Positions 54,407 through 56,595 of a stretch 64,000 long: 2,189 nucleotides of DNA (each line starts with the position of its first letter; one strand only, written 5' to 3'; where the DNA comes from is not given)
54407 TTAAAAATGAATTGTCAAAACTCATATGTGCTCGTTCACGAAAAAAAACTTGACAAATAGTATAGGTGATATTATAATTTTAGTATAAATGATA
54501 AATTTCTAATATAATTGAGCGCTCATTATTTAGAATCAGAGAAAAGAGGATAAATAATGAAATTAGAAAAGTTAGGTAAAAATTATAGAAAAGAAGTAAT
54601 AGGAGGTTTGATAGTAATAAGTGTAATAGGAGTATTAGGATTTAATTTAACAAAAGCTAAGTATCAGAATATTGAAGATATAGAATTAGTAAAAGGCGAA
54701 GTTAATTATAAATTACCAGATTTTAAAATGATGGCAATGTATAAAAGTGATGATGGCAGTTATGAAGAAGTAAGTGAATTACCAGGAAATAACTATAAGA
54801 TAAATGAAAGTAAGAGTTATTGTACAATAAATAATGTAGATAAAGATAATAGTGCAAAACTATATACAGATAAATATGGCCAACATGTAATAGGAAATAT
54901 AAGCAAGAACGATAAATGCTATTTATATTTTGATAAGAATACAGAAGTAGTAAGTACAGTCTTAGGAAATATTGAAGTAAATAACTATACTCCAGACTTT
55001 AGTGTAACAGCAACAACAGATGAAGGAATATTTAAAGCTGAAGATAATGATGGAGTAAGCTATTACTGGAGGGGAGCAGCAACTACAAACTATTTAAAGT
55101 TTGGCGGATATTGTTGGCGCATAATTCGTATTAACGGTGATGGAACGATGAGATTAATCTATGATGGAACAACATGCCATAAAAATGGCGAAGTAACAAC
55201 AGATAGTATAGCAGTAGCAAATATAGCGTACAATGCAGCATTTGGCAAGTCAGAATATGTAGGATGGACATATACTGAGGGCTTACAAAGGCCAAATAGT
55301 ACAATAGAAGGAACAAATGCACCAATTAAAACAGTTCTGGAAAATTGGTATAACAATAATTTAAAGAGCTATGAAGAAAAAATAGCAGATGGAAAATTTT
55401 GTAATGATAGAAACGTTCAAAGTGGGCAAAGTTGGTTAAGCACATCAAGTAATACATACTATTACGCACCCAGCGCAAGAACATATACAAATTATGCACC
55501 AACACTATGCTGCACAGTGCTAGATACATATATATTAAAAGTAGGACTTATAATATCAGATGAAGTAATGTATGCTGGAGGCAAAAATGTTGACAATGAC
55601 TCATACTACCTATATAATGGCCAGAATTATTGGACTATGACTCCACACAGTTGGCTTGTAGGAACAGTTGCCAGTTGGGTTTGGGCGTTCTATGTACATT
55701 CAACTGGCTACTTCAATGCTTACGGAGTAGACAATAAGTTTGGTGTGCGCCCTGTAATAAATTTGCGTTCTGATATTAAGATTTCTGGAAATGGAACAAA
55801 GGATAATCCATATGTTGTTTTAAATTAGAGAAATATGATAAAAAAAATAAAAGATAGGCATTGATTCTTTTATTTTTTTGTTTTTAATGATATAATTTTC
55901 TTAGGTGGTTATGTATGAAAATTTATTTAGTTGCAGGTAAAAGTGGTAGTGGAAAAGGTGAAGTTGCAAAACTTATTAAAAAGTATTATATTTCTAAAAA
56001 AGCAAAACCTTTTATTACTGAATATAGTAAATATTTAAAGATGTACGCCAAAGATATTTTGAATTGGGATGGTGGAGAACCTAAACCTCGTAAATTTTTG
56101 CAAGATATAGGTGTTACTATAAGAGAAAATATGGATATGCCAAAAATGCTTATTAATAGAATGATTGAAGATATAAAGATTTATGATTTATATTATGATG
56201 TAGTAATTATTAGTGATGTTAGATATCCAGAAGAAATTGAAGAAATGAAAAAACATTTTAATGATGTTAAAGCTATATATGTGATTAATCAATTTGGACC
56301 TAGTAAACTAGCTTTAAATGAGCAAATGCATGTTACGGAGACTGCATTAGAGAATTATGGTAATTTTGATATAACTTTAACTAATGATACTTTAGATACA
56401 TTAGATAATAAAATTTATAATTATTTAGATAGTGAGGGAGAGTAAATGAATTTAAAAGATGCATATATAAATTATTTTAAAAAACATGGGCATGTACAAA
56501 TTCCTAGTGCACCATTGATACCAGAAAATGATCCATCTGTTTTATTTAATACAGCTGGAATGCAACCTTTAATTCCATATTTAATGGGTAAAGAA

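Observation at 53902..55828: Divergent module: tandem-HTH XRE regulator plus family copy B, with a perfect palindrome operator candidate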

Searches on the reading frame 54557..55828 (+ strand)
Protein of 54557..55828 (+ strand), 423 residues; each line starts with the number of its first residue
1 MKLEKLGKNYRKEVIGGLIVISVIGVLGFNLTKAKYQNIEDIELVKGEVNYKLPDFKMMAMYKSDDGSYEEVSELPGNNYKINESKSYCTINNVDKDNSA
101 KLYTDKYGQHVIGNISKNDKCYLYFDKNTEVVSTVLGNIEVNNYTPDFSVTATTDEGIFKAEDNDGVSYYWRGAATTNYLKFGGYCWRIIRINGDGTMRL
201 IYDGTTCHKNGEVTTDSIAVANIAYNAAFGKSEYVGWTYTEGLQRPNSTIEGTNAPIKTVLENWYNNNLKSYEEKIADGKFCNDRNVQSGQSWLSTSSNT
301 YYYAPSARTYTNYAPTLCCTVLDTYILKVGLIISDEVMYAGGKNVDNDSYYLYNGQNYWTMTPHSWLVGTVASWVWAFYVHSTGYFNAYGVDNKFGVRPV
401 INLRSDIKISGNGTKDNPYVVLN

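Call 7: search_protein_families(library=pfam, proteins=[window:54557-55828:+], max_evalue=0.1)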
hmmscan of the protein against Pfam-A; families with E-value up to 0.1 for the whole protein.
window:54557-55828:+ (423 aa): 0 families

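Call 13: find_homologous_proteins(query=window:54557-55828:+)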
Query window:54557-55828:+ (423 aa): 6033 proteins with E <= 0.001 among 8000 candidates; the best 120 are listed.
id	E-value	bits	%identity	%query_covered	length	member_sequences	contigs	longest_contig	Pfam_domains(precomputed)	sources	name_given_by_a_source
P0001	4.6e-275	930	95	100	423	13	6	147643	-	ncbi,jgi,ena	jgi:hypothetical protein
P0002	6.6e-256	867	88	100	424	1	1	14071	-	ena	-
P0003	9.3e-256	866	88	100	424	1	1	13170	-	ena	-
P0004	1.2e-255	866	88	100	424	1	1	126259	-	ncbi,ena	-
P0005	4.0e-255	864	88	100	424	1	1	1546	-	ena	-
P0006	1.8e-209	714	76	100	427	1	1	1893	-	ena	-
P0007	6.0e-207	706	76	100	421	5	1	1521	-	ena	-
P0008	7.4e-203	692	73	100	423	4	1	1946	-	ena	-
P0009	5.9e-202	689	73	100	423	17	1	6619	-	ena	-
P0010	6.2e-199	679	73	100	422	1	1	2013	-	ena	-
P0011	6.2e-196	669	71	100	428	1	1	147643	-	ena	-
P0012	1.3e-192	658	72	100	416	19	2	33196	-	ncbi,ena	-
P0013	3.0e-187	641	69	100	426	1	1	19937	-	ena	-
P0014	8.5e-183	626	68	100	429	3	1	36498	-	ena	-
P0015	2.5e-182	625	68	100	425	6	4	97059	-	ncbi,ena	-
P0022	2.0e-171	589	65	100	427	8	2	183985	-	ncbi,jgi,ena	jgi:hypothetical protein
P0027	2.1e-162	559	63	100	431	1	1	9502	PF19789.7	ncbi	-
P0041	1.2e-145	504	58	100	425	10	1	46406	PF19789.7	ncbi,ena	-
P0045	2.7e-140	486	56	100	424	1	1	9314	PF19789.7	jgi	-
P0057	8.9e-135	468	53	100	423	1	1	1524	PF19789.7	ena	-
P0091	2.1e-129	450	41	86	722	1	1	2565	PF19789.7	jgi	-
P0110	7.6e-125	435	46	68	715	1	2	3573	PF19789.7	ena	-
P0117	1.1e-123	431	51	100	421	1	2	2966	PF19789.7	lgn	-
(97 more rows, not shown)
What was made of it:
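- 54557..55828 (+): famB: 423-aa protein with an N-terminal membrane anchor and a beta-rich ectodomain related to DUF6273. More than 6000 homologues, some carrying PF19789 (call 13).
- On DUF6273 (PF19789): Homologues 41-63% identical carry precomputed PF19789 hits (call 13).
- Closest known: DUF6273 / C-type-lectin-like binding domains. Same: Some famB homologues carry PF19789 (call 13).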

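Call 48: find_encoding_contigs(protein=P0004, flank=1500, max_places=1)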
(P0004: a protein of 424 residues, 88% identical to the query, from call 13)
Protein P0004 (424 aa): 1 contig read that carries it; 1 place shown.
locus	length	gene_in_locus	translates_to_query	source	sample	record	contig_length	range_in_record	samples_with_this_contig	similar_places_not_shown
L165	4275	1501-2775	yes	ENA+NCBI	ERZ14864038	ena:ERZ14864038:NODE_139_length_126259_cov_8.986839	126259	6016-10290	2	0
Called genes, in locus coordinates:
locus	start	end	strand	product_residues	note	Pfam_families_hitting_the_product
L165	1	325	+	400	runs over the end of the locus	PF02687:FtsX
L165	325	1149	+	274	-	-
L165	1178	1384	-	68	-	PF13443:HTH_26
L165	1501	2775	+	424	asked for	-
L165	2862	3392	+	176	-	-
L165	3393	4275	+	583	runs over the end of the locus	PF01411:tRNA-synt_2c, PF07973:tRNA_SAD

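Call 49: find_encoding_contigs(protein=P0009, flank=1500, max_places=1)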
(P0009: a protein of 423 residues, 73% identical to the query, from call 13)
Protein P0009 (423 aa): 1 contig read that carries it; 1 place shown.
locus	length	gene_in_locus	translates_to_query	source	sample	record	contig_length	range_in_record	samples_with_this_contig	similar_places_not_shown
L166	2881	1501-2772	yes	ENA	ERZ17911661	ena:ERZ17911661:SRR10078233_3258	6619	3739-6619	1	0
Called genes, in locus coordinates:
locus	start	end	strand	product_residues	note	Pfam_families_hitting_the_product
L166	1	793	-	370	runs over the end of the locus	PF05636:HIGH_NTase1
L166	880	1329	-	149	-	PF12844:HTH_19, PF13443:HTH_26 (weak), PF13560:HTH_31 (faint), PF01381:HTH_3, PF12844:HTH_19, PF01381:HTH_3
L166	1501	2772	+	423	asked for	-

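Call 50: find_encoding_contigs(protein=P0012, flank=1500, max_places=1)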
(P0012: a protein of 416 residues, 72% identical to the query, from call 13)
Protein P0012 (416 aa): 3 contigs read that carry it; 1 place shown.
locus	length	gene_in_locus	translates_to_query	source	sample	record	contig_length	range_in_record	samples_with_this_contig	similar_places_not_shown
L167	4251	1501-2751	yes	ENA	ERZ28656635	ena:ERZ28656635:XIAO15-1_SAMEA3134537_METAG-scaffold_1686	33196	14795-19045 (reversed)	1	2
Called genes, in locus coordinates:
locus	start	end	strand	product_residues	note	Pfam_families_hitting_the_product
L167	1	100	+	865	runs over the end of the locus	PF00690:Cation_ATPase_N, PF00122:E1-E2_ATPase, PF00702:Hydrolase, PF13246:Cation_ATPase, PF00689:Cation_ATPase_C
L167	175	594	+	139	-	PF10747:SirA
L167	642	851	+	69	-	-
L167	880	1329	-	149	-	PF12844:HTH_19, PF13443:HTH_26 (faint), PF01381:HTH_3 (weak), PF12844:HTH_19, PF13560:HTH_31 (weak), PF01381:HTH_3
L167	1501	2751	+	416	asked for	-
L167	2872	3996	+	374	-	-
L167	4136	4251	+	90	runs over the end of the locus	PF00216:Bac_DNA_binding, PF18291:HU-HIG (weak)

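Call 51: find_encoding_contigs(protein=P0015, flank=1500, max_places=1)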
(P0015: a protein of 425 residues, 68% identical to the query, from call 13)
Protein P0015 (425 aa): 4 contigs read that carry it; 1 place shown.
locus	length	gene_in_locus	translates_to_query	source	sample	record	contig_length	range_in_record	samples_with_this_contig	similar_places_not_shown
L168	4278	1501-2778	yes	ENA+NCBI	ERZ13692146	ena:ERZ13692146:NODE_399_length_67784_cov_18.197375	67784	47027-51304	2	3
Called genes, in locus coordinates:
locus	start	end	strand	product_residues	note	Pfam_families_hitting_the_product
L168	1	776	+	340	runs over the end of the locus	PF02547:Queuosine_synth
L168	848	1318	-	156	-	PF12844:HTH_19 (faint), PF13560:HTH_31 (faint), PF01381:HTH_3, PF13443:HTH_26 (faint)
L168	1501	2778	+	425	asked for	-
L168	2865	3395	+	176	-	-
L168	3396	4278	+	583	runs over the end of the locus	PF01411:tRNA-synt_2c, PF07973:tRNA_SAD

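Call 52: find_encoding_contigs(protein=P0022, flank=1500, max_places=1)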
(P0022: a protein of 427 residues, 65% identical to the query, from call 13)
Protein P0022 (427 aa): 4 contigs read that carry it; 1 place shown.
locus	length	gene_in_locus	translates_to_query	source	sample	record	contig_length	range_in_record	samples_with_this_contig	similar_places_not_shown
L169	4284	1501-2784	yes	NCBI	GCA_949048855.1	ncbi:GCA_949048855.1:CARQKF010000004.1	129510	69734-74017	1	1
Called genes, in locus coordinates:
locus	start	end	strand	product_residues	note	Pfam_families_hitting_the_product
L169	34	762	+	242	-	PF01177:Asp_Glu_race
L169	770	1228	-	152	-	PF01381:HTH_3, PF12844:HTH_19, PF13443:HTH_26 (faint), PF13560:HTH_31 (faint), PF15731:MqsA_antitoxin (faint), PF12844:HTH_19, PF01381:HTH_3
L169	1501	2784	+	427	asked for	-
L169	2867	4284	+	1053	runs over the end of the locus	PF00580:UvrD-helicase, PF13087:AAA_12 (faint), PF13245:AAA_19, PF13604:AAA_30 (weak), PF14890:Intein_splicing, PF13361:UvrD_C, PF13538:UvrD_C_2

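Call 61: predict_structure(alignment_id=A3)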
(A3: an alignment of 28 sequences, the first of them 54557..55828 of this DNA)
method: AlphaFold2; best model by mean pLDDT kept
length: 423 residues; sequences in the alignment: 28
mean_pLDDT: 81.8   pTM: 0.80
mean pLDDT of the five models: 81.8, 78.3, 59.5, 59.5, 50.4
residues with pLDDT >= 90: 219; 70-90: 141; 50-70: 10; < 50: 53
segments of 3 or more residues with pLDDT < 50: 1-43, 45-54
pLDDT, mean of each block of 10 residues (from residue 1): 25 27 26 27 39 57 92 87 93 82 88 80 93 94 92 92 91 94 96 96 92 87 82 82 82 90 97 95 88 75 89 86 91 95 92 94 84 84 93 92 95 96 85
secondary structure, 60 per line:
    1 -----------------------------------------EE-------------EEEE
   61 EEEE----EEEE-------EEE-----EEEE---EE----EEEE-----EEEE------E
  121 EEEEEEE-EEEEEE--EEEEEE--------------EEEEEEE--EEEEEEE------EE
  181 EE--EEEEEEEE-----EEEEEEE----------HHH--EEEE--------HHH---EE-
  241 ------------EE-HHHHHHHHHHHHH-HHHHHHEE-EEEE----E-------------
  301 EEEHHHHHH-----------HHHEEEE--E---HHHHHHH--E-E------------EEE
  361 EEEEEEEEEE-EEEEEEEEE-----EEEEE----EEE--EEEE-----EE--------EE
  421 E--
elements in order: E57-64 E69-72 E80-82 E88-91 E101-104 E110-113 E120-127 E129-134 E137-142 E157-163 E166-172 E179-182 E185-192 E198-204 E220-223 H256-268 H270-275 E279-282 E301-303 H304-309 E324-327 H334-340 E358-370 E372-380 E386-390 E395-397 E400-403 E419-421
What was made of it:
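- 54557..55828 (+): AlphaFold2 model pLDDT 81.8 (call 61).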

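Call 66: fold_search(model_id=the predicted structure, library=pdb)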
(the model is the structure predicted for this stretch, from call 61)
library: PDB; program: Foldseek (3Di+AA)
matches with E <= 10: 156; with E <= 0.001: 1
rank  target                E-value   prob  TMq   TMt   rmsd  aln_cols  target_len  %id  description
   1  9qa6                  4.0e-05  1.00  0.31  0.17  10.5       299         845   16  Cryo-EM structure of Thomasclavelia ramosa IgA peptidase (IgAse) active site mutant (S32-N876) (released 2025-06-25)
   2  3tia_A                8.2e-01  0.01  0.09  0.09  21.1       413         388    9  Crystal structure of 1957 pandemic H2N2 neuraminidase complexed with laninamivir (released 2011-11-16)
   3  5hph_B                9.7e-01  0.06  0.06  0.05   8.3        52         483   19  Structure of TRAP1 fragment (released 2016-08-10)
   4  7ulk_B                1.1e+00  0.04  0.07  0.07  10.0        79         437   15  Human TRAP1 NM in complex with 42C (released 2023-04-12)
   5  7kcl_B                1.3e+00  0.04  0.06  0.04   8.4        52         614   19  Full-length human mitochondrial Hsp90 (TRAP1) in complex with SdhB in the presence of AMP-PNP (released 2021-10-13)
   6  2hx0                  1.5e+00  0.02  0.06  0.14  16.6       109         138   10  Three-dimensional structure of the hypothetical protein from Salmonella cholerae-suis (aka Salmonella enterica) at the r (released 2006-09-19)
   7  6xg6_A                1.8e+00  0.03  0.06  0.04   8.5        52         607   19  Full-length human mitochondrial Hsp90 (TRAP1) with ADP-BeF3 (released 2020-09-30)
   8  5cu5_B                2.0e+00  0.03  0.10  0.06  12.6       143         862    7  Crystal structure of ERAP2 without catalytic Zn(II) atom (released 2015-09-23)
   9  8t0d                  2.1e+00  0.04  0.09  0.10   9.1       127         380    9  Crystal structure of integrin beta-2 tail bound to the FERM-folded talin head domain with E269A/Y270A/K306Q triple mutat (released 2024-07-03)
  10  4z1f                  2.1e+00  0.03  0.06  0.06   8.3        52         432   19  Crystal structure of human Trap1 with PU-H71 (released 2015-04-22)
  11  6lem_B                2.1e+00  0.02  0.08  0.06  12.9       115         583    9  Structure of E. coli beta-glucuronidase complex with C6-nonyl uronic isofagomine (released 2021-01-27)
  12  7u8u_B                2.2e+00  0.02  0.07  0.07  10.3        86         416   17  hTRAP1 with inhibitors (released 2023-08-16)
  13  4j0b_A                2.4e+00  0.02  0.05  0.04   8.4        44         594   18  Structure of mitochondrial Hsp90 (TRAP1) with ADP-BeF3 (released 2014-01-22)
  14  2nmu                  2.4e+00  0.01  0.06  0.14  16.6       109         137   10  Crystal structure of the hypothetical protein from Salmonella typhimurium LT2. Northeast Structural Genomics Consortium  (released 2006-11-07)
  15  1l4z_B                2.5e+00  0.12  0.11  0.27   7.7       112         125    8  X-RAY CRYSTAL STRUCTURE OF THE COMPLEX OF MICROPLASMINOGEN WITH ALPHA DOMAIN OF STREPTOKINASE IN THE PRESENCE CADMIUM  (released 2002-12-11)
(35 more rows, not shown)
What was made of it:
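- On DUF6273 (PF19789): The model matches the DUF6273-containing part of 9qa6 (call 66).
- Closest known: DUF6273 / C-type-lectin-like binding domains. Same: The famB model matches 9qa6 over 299 columns (call 66).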

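Call 71: search_protein_families(library=ncbifam, proteins=[window:54557-55828:+], max_evalue=0.01)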
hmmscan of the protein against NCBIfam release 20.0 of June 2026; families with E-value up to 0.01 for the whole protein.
window:54557-55828:+ (423 aa): 0 families

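Call 72: search_protein_families(library=phrogs, proteins=[window:54557-55828:+], max_evalue=0.001)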
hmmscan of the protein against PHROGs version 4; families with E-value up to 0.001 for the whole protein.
window:54557-55828:+ (423 aa): 0 families

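Call 73: search_protein_families(library=padloc, proteins=[window:54557-55828:+], max_evalue=0.001)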
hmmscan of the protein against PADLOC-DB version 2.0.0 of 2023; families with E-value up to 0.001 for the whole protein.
window:54557-55828:+ (423 aa): 0 families

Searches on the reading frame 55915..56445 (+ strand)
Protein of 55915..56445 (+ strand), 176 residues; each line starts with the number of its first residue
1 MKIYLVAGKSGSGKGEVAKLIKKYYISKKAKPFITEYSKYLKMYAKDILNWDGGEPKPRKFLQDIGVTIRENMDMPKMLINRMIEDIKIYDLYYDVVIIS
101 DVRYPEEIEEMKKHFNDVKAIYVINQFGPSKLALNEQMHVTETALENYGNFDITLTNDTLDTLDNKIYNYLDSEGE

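Call 7: search_protein_families(library=pfam, proteins=[window:55915-56445:+], max_evalue=0.1)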
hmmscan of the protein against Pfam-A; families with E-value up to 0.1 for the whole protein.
window:55915-56445:+ (176 aa): 7 families
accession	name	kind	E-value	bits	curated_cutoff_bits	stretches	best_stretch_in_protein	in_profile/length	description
PF21448.3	DNMK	-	2.8e-05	24.3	27.1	1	59-165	131-231/232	Deoxynucleotide monophosphate kinase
PF04275.20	P-mevalo_kinase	-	0.002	18.5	33.8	1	7-116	2-113/114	Phosphomevalonate kinase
PF06414.18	Zeta_toxin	-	0.0021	18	22.3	1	2-26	17-41/199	Zeta toxin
PF03668.21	RapZ-like_N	-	0.018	15.2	25.4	0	1-21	1-21/158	RapZ-like N-terminal domain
PF20720.3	nSTAND3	-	0.022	14.9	27.2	0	3-36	19-52/155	Novel STAND NTPase 3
PF00625.27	Guanylate_kin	-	0.042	14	25.2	0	133-173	142-181/182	Guanylate kinase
PF00158.32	Sigma54_activat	-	0.081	13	20.2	0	5-35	26-55/168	Sigma-54 interaction domain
